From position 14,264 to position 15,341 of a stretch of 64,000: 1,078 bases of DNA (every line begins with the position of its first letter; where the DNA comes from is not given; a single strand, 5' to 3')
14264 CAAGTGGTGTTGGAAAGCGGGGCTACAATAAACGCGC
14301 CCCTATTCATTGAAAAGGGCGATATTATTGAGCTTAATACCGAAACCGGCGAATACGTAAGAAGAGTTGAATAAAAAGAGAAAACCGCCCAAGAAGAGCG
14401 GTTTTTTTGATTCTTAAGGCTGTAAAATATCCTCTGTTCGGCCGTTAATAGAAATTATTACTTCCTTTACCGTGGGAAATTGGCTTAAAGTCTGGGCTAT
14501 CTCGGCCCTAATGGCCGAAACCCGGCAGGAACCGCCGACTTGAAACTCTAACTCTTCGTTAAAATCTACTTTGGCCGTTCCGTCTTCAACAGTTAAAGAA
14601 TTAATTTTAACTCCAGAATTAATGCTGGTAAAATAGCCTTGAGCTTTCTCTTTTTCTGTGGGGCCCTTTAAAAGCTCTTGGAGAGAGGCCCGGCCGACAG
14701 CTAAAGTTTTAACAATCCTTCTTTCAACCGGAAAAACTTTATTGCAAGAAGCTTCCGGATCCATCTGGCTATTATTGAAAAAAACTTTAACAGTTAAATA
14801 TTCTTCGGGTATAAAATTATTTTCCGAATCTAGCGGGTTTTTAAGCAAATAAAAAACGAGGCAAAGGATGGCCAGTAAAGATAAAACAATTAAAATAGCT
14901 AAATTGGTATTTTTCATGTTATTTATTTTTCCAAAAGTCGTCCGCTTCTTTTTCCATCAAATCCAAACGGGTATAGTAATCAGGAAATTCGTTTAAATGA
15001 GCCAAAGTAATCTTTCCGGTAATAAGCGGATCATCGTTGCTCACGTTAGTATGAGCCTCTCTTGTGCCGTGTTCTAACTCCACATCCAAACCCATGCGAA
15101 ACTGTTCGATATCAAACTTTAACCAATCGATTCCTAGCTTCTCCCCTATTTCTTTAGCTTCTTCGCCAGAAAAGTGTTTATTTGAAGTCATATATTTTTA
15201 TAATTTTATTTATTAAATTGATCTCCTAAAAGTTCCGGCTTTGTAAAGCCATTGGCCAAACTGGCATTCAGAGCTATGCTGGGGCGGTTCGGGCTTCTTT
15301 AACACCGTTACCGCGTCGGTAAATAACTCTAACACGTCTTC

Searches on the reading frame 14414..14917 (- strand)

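Call 8: search_protein_families(library=pfam, proteins=[window:14414-14917:-], max_evalue=0.01)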
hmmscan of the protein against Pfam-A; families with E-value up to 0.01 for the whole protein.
window:14414-14917:- (167 aa): 1 family
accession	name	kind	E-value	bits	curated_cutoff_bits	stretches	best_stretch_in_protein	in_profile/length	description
PF10646.14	Germane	-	5.5e-20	72.5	23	1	46-161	3-115/117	Sporulation and spore germination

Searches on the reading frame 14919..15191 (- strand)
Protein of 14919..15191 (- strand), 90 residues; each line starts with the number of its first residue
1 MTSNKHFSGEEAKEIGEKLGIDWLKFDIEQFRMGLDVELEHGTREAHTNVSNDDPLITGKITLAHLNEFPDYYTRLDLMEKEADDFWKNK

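Call 48: search_protein_families(library=pfam, proteins=[window:14919-15191:-], max_evalue=0.001)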
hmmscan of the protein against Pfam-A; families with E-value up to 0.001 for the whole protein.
window:14919-15191:- (90 aa): 1 family
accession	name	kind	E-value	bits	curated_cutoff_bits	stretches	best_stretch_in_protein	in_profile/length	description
PF18905.5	DUF5661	-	4.8e-27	94.5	27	1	12-82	1-65/65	Protein of unknown function (DUF5661)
